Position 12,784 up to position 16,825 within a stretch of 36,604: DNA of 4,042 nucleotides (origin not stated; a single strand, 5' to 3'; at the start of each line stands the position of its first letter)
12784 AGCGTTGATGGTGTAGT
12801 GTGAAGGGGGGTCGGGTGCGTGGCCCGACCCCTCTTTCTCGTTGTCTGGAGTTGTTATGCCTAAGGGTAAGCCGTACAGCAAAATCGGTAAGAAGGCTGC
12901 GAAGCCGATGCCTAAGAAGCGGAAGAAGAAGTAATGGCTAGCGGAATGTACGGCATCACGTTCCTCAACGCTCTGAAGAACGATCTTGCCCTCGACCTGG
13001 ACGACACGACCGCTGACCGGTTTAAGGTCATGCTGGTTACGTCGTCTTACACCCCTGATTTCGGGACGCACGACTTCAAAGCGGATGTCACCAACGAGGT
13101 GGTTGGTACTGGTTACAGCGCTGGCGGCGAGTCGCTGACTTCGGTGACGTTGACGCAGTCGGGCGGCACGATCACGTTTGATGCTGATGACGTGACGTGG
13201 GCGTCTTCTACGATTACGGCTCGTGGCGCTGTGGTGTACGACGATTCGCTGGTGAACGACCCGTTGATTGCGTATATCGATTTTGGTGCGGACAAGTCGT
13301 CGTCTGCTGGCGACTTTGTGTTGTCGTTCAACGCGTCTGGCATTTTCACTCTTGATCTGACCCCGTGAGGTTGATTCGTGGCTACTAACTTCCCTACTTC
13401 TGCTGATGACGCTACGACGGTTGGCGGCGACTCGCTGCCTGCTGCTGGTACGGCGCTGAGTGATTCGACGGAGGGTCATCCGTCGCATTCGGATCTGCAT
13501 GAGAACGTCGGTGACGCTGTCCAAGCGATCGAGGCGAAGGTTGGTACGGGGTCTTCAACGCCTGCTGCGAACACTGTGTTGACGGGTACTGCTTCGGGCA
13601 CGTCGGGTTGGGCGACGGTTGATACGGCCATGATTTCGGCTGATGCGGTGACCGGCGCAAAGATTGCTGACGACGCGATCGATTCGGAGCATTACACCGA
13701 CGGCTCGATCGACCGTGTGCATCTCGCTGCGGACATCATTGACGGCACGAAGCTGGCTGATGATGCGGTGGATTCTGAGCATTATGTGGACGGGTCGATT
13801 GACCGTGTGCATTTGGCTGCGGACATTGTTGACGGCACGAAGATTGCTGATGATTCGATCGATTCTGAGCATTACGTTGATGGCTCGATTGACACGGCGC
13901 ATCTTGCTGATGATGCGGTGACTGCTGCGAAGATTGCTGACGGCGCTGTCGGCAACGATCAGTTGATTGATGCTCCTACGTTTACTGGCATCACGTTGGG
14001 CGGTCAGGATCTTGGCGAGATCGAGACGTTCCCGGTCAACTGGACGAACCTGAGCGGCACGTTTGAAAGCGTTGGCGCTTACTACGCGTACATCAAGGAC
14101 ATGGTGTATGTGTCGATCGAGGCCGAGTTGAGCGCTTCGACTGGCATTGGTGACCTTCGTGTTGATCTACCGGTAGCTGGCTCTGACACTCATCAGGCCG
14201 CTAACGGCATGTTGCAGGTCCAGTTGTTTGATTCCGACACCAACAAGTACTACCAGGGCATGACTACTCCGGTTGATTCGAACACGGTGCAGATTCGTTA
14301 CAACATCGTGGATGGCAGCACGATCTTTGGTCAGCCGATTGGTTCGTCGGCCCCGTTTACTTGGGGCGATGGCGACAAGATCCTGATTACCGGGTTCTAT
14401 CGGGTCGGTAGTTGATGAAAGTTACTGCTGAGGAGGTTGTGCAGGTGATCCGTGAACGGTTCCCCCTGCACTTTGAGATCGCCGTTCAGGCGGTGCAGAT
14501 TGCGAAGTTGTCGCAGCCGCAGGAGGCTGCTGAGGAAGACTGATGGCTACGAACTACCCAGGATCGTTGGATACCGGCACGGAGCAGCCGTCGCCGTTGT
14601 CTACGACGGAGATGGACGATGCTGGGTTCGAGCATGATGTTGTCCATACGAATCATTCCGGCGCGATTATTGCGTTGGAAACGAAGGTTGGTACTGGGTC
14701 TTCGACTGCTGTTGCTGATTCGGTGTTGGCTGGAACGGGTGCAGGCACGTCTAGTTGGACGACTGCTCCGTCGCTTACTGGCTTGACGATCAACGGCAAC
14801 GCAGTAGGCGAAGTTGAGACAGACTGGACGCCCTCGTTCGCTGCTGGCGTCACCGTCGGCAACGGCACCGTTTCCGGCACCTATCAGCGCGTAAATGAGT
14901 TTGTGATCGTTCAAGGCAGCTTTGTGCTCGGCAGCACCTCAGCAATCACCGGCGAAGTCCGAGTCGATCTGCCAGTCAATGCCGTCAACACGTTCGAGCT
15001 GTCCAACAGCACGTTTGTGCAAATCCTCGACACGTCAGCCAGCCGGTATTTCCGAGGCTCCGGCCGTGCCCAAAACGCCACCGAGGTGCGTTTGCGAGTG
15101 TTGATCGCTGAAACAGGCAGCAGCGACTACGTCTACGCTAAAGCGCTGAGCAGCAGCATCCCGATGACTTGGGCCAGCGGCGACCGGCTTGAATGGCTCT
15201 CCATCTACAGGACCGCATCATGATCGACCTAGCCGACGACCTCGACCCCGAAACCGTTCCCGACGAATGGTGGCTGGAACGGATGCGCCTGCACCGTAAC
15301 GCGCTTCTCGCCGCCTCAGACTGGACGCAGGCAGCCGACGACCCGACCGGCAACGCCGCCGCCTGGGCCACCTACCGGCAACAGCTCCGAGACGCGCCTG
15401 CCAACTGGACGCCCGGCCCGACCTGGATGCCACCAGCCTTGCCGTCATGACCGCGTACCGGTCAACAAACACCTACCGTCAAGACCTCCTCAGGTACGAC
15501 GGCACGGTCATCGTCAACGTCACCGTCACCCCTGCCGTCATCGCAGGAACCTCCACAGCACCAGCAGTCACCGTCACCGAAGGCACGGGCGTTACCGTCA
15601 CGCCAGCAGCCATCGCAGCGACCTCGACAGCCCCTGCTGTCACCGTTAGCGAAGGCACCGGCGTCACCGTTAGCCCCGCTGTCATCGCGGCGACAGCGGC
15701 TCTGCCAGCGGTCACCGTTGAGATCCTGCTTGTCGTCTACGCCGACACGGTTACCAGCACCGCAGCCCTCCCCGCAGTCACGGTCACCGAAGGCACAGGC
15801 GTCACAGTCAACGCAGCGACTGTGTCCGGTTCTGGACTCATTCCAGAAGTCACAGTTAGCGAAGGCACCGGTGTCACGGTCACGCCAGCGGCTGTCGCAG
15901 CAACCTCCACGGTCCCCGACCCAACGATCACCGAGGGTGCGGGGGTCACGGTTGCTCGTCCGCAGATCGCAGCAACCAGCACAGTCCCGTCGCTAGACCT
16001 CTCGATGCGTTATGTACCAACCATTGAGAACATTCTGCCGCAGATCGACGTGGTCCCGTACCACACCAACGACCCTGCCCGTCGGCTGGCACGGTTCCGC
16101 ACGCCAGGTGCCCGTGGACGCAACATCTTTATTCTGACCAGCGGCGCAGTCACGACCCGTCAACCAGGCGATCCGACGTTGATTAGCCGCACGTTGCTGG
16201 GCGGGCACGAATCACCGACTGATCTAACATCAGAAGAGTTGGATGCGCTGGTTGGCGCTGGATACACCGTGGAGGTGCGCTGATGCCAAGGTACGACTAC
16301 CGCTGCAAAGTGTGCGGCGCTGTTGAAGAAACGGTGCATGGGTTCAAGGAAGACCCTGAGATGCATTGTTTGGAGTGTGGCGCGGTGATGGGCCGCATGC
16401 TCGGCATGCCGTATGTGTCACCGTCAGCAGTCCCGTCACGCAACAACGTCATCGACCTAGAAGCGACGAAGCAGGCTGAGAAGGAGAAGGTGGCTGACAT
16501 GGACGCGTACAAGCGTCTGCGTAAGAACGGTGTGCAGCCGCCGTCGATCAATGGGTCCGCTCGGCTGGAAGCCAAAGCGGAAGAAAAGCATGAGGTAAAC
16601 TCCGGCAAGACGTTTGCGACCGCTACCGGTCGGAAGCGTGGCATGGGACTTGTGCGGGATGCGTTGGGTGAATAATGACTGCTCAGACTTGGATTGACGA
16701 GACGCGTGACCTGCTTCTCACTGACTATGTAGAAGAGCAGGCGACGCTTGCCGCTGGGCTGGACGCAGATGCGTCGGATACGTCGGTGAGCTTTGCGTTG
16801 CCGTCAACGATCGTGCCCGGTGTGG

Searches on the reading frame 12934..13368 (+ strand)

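Call 76: search_protein_families(library=phrogs, max_evalue=0.001, proteins=[window:12934-13368:+])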
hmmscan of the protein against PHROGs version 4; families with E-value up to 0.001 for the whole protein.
window:12934-13368:+ (144 aa): 1 family
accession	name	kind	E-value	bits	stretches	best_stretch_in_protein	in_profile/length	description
phrog_644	-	unknown function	4.3e-33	115.6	1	1-142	4-144/174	-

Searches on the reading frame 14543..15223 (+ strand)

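Call 76: search_protein_families(library=phrogs, max_evalue=0.001, proteins=[window:14543-15223:+])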
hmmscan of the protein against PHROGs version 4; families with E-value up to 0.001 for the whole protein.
window:14543-15223:+ (226 aa): 2 families
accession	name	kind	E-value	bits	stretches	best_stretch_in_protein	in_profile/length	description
phrog_13144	-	unknown function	5.2e-08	33.1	1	93-222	337-461/464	-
phrog_7551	-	unknown function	0.00056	20.9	1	44-173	11-132/161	-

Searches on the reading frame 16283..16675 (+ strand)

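Call 77: search_protein_families(library=phrogs, max_evalue=0.001, proteins=[window:16283-16675:+])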
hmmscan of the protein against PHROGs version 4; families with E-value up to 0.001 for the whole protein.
window:16283-16675:+ (130 aa): 2 families
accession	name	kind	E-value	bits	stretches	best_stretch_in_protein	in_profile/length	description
phrog_24600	-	unknown function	6.8e-10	40.3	1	65-108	37-80/85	-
phrog_1076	-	transcription regulation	0.00085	19.8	0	1-68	91-160/339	FmdB-like transcriptional regulator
